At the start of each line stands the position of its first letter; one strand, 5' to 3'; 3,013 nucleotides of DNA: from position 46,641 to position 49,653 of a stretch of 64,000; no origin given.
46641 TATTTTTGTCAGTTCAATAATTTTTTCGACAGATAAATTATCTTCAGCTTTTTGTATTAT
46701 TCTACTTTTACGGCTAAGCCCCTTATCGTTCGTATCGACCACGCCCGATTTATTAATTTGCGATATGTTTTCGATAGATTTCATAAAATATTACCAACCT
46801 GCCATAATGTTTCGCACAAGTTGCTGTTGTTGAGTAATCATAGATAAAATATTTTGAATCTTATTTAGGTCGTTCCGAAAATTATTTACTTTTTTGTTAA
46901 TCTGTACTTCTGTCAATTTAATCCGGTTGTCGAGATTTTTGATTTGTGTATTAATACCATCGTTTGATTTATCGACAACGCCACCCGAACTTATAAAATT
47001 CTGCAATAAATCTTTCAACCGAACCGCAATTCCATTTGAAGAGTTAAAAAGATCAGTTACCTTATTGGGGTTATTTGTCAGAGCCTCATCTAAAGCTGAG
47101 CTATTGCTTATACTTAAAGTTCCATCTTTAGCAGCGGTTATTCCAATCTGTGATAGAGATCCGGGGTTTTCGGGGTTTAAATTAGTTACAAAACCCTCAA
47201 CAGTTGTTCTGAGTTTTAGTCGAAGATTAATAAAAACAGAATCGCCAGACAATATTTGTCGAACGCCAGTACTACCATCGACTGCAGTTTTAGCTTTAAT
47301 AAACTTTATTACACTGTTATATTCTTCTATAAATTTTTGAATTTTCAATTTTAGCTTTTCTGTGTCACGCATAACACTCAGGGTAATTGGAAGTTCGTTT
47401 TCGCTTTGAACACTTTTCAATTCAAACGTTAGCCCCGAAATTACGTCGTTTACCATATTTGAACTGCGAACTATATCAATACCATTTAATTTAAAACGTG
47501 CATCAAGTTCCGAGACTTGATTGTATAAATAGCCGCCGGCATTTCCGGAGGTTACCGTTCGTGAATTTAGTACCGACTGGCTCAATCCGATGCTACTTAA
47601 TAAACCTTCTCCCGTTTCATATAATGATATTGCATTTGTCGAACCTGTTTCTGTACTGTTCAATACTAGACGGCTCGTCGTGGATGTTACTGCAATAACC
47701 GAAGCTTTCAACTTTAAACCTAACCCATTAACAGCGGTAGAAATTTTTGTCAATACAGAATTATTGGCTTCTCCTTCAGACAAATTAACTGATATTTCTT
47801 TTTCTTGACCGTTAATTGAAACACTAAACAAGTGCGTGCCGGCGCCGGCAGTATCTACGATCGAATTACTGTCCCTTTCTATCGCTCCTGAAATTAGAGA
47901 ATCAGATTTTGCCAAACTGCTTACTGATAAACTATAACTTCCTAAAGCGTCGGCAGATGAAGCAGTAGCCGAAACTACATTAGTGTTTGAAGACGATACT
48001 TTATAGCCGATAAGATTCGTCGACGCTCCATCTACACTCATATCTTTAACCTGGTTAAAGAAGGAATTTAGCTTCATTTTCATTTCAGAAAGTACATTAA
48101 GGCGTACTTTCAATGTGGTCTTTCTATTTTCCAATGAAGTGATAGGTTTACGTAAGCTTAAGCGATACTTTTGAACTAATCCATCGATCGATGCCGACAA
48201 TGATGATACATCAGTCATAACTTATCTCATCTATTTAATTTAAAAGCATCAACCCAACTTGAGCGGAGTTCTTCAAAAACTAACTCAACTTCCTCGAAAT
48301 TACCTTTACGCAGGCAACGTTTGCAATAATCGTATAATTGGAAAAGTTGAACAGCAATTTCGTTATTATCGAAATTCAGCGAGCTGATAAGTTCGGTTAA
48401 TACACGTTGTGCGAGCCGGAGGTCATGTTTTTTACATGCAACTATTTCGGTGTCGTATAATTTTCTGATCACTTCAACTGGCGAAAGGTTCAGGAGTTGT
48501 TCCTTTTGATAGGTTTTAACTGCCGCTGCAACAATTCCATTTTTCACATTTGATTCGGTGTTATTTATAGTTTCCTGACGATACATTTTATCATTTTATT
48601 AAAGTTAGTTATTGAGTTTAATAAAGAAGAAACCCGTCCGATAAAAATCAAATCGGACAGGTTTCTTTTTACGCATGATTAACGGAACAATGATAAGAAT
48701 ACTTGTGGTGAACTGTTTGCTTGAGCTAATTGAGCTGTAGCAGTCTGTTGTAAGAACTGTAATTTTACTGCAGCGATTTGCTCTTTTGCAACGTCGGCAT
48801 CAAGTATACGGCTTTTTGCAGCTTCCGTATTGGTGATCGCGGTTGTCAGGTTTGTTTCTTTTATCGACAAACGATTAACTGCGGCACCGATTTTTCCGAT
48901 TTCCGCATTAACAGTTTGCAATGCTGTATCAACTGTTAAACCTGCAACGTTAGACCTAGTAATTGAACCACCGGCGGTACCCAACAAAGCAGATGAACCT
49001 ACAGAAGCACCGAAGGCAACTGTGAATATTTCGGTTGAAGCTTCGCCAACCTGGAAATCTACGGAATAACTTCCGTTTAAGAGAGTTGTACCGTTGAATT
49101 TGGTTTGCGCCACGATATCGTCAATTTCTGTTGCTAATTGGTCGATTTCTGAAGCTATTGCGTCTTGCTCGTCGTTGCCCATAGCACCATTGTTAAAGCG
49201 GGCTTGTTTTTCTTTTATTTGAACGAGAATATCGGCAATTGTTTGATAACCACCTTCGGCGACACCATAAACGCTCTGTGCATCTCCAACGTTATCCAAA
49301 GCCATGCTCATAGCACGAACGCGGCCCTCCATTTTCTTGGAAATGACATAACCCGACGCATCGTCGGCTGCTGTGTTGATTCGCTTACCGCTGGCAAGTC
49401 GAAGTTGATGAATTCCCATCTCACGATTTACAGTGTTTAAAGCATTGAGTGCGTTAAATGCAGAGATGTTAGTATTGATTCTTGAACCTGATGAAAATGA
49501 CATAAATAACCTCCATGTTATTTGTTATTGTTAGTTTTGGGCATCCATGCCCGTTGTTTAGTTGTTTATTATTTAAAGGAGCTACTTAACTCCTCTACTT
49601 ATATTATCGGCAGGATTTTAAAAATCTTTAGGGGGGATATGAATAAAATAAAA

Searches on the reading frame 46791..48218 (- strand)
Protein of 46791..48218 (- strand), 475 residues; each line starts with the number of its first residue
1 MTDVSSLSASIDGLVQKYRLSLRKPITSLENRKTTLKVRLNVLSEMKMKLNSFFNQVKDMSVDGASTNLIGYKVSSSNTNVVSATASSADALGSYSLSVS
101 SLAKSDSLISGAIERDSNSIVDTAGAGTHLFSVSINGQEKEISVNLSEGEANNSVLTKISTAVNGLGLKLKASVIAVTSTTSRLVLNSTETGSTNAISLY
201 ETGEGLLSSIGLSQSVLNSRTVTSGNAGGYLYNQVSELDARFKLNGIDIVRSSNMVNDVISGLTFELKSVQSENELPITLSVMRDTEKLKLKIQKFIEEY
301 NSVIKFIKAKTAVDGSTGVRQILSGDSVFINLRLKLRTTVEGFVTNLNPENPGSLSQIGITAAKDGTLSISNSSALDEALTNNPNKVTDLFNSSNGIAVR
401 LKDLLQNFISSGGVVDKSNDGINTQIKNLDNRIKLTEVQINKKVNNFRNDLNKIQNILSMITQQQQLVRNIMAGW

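Call 22: search_protein_families(library=pfam, proteins=[window:46791-48218:-], max_evalue=0.01)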
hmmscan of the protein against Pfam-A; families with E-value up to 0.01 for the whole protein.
window:46791-48218:- (475 aa): 2 families
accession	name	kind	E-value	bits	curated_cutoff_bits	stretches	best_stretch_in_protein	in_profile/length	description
PF07195.17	FliD_C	-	6.8e-43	147.2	25.4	1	239-461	3-234/236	Flagellar hook-associated protein 2 C-terminus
PF02465.23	FliD_N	-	1.2e-13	51.9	24.8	1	11-106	5-97/97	Flagellar hook-associated protein 2 N-terminus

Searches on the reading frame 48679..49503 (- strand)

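Call 22: search_protein_families(library=pfam, proteins=[window:48679-49503:-], max_evalue=0.01)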
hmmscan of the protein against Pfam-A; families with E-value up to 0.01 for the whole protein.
window:48679-49503:- (274 aa): 2 families
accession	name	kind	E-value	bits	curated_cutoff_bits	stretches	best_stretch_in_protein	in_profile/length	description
PF00669.25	Flagellin_N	-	4.9e-30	104.9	26.6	1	9-145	1-137/139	Bacterial flagellin N-terminal helical region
PF00700.27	Flagellin_C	-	9.6e-17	61.5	23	1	191-273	4-86/86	Bacterial flagellin C-terminal helical region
